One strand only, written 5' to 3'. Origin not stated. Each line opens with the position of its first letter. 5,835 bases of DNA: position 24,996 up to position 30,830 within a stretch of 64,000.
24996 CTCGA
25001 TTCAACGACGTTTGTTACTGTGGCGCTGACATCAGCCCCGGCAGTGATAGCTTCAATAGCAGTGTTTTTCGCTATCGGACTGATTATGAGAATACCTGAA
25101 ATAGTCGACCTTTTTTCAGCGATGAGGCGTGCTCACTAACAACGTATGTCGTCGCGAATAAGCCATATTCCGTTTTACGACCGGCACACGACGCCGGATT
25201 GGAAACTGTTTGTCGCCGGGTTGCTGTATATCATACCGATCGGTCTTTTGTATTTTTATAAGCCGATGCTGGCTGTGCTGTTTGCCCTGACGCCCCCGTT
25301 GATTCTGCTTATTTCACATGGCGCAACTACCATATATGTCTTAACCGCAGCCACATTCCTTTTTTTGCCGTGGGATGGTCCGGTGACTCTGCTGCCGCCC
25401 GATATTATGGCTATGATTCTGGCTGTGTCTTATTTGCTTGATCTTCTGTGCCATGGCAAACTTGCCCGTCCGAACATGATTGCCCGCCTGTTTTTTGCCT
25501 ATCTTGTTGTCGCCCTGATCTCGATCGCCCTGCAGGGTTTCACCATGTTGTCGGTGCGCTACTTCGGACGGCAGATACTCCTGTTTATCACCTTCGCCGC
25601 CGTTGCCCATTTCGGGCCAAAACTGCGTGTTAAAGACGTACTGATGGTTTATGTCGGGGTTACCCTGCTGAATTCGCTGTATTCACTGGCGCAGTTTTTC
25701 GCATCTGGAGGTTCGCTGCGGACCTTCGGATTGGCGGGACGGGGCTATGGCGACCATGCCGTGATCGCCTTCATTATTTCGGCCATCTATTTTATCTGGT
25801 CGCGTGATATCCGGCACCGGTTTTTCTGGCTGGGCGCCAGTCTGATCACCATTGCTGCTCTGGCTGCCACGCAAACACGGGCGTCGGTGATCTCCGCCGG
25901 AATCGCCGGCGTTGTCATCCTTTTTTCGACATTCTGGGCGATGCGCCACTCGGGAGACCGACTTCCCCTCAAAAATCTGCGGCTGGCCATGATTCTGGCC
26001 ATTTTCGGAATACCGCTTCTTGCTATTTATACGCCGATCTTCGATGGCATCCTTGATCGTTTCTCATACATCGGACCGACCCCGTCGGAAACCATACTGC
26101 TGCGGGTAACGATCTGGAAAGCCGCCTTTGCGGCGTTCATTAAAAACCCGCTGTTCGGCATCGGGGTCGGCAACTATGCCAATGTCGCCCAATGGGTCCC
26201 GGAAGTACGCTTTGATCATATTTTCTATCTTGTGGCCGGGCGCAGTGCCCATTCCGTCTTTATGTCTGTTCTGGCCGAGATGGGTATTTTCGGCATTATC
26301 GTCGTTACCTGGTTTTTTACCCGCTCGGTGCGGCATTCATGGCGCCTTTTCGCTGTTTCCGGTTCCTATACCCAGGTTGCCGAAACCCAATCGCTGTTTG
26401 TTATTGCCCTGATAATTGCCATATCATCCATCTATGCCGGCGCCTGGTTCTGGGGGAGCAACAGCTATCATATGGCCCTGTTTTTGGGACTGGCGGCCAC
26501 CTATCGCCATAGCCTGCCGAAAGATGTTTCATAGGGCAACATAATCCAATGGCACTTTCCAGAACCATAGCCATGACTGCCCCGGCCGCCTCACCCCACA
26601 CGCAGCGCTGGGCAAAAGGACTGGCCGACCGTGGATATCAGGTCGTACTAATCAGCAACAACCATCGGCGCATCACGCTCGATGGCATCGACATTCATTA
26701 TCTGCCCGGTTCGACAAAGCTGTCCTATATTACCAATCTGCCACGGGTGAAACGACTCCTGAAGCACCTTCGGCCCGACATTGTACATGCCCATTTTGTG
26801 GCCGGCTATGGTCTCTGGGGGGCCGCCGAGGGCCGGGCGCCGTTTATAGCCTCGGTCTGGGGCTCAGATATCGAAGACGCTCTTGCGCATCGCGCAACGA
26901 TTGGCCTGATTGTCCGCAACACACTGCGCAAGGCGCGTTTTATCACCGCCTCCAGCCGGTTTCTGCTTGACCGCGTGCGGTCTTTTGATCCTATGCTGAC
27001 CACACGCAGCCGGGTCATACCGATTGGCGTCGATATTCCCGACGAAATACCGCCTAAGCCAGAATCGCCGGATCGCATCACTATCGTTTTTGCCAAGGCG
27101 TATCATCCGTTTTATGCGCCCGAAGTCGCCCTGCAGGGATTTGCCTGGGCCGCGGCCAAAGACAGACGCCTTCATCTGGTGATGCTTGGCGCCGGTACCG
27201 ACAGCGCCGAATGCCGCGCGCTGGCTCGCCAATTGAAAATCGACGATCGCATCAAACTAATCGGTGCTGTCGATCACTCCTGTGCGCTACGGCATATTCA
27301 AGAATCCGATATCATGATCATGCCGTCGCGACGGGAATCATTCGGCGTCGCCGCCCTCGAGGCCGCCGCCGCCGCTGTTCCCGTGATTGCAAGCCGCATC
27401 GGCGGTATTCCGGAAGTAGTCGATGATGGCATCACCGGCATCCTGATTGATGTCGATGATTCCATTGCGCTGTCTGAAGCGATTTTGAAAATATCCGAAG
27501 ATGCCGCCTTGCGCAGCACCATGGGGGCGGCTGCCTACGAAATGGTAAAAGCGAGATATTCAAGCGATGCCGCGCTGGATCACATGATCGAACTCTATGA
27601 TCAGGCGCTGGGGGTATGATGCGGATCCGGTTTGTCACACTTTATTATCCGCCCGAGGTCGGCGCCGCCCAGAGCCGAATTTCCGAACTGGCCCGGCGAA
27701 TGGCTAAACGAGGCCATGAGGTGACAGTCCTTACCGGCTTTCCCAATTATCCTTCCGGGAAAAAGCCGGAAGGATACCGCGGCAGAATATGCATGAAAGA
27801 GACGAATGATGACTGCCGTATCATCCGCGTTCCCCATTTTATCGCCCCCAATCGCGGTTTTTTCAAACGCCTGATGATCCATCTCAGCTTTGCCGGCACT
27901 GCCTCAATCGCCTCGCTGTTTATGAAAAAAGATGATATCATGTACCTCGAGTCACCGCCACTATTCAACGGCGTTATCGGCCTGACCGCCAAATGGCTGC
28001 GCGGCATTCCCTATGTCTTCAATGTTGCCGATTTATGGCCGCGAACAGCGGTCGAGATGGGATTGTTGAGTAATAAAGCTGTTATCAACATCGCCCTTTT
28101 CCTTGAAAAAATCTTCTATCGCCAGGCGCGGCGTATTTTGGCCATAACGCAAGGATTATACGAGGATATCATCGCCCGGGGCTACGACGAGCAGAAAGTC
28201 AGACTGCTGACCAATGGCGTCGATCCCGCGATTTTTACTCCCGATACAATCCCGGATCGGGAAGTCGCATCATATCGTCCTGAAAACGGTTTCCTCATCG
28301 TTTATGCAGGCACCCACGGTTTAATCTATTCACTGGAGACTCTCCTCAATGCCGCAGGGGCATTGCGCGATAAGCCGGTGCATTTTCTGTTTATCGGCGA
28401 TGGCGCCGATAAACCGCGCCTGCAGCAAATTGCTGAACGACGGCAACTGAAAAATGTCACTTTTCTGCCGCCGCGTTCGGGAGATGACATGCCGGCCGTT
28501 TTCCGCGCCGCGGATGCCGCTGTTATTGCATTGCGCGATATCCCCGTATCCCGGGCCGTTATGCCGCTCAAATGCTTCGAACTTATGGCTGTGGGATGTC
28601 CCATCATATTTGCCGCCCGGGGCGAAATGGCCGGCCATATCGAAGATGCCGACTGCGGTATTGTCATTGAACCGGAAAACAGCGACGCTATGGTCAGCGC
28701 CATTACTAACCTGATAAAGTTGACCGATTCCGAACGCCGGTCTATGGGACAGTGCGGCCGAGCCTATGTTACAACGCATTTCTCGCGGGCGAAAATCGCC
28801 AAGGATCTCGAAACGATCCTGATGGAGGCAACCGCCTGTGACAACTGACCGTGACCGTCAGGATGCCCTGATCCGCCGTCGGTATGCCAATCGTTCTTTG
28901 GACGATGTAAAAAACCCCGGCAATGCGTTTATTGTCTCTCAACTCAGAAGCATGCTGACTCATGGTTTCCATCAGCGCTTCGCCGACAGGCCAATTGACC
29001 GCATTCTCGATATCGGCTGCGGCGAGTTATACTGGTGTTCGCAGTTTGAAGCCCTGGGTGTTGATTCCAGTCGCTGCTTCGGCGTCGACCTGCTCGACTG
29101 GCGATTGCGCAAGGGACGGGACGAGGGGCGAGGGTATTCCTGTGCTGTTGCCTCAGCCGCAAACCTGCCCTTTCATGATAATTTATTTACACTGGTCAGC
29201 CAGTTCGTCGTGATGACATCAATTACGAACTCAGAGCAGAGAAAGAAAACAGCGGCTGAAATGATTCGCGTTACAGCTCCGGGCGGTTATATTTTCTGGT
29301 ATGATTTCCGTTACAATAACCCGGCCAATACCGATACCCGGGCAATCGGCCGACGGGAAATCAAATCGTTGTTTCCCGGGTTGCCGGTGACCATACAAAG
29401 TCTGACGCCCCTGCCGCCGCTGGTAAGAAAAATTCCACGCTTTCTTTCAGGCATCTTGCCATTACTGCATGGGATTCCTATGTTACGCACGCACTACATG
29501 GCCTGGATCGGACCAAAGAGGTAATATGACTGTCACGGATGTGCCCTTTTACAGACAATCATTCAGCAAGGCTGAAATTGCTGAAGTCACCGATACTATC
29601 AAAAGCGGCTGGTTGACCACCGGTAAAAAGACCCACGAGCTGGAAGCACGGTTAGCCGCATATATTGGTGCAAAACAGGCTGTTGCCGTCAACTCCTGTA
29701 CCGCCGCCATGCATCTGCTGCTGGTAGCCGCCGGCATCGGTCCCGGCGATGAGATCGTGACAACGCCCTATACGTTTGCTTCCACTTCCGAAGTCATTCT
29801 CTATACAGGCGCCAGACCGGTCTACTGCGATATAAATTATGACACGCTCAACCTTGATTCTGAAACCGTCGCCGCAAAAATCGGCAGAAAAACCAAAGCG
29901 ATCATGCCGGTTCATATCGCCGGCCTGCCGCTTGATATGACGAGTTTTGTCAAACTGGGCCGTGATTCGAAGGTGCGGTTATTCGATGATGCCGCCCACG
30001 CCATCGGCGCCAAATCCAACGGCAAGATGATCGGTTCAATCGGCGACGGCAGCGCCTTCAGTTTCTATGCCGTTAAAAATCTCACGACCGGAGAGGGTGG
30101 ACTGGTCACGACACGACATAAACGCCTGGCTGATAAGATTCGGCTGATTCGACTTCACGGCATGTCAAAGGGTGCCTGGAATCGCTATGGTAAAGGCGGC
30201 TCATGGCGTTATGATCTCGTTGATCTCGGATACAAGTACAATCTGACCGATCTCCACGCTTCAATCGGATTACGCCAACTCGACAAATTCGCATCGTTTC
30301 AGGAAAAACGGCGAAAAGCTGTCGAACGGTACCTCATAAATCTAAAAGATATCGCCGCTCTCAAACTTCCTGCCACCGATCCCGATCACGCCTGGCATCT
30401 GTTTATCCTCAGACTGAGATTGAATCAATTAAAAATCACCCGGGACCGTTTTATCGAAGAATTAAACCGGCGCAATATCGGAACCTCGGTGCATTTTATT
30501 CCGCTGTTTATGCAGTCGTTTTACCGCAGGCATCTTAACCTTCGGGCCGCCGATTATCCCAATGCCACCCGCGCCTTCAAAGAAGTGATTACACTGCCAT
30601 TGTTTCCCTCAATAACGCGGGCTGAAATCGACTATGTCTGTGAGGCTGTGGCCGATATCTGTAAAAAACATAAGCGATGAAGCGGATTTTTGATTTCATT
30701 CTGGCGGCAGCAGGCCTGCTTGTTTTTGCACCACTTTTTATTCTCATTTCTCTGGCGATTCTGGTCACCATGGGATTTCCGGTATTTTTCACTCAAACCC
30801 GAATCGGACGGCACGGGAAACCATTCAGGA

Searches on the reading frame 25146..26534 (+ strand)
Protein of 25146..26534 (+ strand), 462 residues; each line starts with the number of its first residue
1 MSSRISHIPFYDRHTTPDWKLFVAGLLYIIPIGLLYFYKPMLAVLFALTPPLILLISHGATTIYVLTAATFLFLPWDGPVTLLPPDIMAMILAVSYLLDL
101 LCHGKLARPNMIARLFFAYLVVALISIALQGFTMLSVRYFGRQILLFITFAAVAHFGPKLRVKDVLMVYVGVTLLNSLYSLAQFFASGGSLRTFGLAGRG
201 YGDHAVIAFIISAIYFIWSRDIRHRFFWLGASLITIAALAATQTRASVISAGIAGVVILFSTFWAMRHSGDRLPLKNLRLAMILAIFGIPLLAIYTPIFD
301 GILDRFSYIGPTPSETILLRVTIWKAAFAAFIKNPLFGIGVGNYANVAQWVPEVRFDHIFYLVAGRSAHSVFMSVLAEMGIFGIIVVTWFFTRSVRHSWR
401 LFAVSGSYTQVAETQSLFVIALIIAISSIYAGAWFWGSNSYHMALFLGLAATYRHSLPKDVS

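Call 19: search_protein_families(library=pfam, proteins=[window:25146-26534:+], max_evalue=0.0001)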
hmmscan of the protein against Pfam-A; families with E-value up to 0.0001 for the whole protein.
window:25146-26534:+ (462 aa): 1 family
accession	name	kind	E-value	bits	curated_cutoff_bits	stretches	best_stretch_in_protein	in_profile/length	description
PF04932.20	Wzy_C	-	8.3e-15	55.3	31.7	1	231-387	2-148/149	O-Antigen ligase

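Call 34: search_protein_families(library=ncbifam, proteins=[window:25146-26534:+], max_evalue=0.01)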
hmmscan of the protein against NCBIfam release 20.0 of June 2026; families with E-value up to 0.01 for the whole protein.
window:25146-26534:+ (462 aa): 1 family
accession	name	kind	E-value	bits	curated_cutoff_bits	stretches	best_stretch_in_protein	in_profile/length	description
TIGR00947.1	2A73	equivalog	2.2e-10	40.1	366.4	1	206-427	181-391/425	IctB family putative bicarbonate transporter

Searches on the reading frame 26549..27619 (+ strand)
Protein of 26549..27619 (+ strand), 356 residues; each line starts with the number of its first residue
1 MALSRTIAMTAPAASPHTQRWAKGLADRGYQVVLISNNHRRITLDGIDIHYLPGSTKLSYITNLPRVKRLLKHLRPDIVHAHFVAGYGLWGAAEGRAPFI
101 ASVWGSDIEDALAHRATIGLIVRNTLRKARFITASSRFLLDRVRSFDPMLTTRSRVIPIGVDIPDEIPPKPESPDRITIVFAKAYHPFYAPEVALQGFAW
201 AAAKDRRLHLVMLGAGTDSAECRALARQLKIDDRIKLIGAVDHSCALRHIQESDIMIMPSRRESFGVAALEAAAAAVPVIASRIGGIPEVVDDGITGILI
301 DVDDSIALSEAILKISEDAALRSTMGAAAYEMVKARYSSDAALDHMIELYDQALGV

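Call 19: search_protein_families(library=pfam, proteins=[window:26549-27619:+], max_evalue=0.0001)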
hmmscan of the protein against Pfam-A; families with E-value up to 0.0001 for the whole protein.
window:26549-27619:+ (356 aa): 7 families
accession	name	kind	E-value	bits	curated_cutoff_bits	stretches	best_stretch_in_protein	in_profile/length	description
PF00534.26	Glycos_transf_1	-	1.4e-31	109.8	26.4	1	167-331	6-171/172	Glycosyl transferases group 1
PF13692.12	Glyco_trans_1_4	-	1.2e-27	97.3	27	1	179-318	4-142/142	Glycosyl transferases group 1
PF13477.12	Glyco_trans_4_2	-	1.5e-24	87.2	23.4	1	7-135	2-138/139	Glycosyl transferase 4-like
PF13439.12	Glyco_transf_4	-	3.4e-16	60.2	28.5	1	17-163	7-168/170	Glycosyltransferase Family 4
PF13579.12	Glyco_trans_4_4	-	2e-14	54.7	29.7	1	15-160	4-158/158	Glycosyl transferase 4-like domain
PF20706.3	GT4-conflict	-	1.2e-11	44.7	26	1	202-294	227-323/385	Family 4 Glycosyltransferase in conflict systems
PF13524.12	Glyco_trans_1_2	-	4.6e-07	30.3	25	1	228-347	27-143/144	Glycosyl transferase-like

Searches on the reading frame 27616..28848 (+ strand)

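Call 19: search_protein_families(library=pfam, proteins=[window:27616-28848:+], max_evalue=0.0001)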
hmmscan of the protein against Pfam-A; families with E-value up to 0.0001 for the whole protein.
window:27616-28848:+ (410 aa): 5 families
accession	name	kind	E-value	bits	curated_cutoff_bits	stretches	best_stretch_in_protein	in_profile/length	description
PF13579.12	Glyco_trans_4_4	-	8.6e-21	75.4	29.7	1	17-201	2-158/158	Glycosyl transferase 4-like domain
PF13692.12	Glyco_trans_1_4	-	6e-20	72.4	27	1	228-368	4-141/142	Glycosyl transferases group 1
PF00534.26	Glycos_transf_1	-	1.3e-19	70.8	26.4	1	222-382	12-170/172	Glycosyl transferases group 1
PF13439.12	Glyco_transf_4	-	3e-16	60.4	28.5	1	19-204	5-168/170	Glycosyltransferase Family 4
PF13524.12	Glyco_trans_1_2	-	7.3e-09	36.2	25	1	255-399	15-143/144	Glycosyl transferase-like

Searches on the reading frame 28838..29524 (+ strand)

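Call 19: search_protein_families(library=pfam, proteins=[window:28838-29524:+], max_evalue=0.0001)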
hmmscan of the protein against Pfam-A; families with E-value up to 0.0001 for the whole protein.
window:28838-29524:+ (228 aa): 3 families
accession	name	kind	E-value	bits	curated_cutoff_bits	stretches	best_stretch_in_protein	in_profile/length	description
PF08241.18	Methyltransf_11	-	1.4e-10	42.1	21.2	1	57-153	1-94/95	Methyltransferase domain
PF13649.12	Methyltransf_25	-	3.9e-10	40.7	27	1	56-150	1-97/97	Methyltransferase domain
PF13489.12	Methyltransf_23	-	6.6e-06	26.4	27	1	46-157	14-119/164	Methyltransferase domain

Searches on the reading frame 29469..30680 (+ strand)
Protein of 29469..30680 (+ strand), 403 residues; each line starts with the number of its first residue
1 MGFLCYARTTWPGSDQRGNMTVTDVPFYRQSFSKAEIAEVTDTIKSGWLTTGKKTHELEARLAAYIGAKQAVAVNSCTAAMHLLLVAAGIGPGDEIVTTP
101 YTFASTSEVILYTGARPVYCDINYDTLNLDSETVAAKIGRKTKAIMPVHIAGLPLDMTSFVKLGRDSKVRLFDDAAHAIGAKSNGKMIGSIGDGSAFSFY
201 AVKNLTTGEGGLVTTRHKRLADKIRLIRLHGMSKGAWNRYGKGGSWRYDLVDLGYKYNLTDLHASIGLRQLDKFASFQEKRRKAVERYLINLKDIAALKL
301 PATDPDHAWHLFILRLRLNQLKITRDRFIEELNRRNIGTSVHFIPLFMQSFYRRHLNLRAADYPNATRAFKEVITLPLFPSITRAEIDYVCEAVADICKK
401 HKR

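Call 19: search_protein_families(library=pfam, proteins=[window:29469-30680:+], max_evalue=0.0001)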
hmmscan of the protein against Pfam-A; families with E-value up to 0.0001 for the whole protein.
window:29469-30680:+ (403 aa): 3 families
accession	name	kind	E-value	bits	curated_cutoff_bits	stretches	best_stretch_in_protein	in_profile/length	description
PF01041.23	DegT_DnrJ_EryC1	-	2.8e-119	399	19.8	1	33-394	4-359/360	DegT/DnrJ/EryC1/StrS aminotransferase family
PF00155.27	Aminotran_1_2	-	1.4e-07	31.5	19.7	1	55-145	44-150/361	Aminotransferase class I and II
PF01053.26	Cys_Met_Meta_PP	-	1.1e-05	24.6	27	1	55-146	54-142/381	Cys/Met metabolism PLP-dependent enzyme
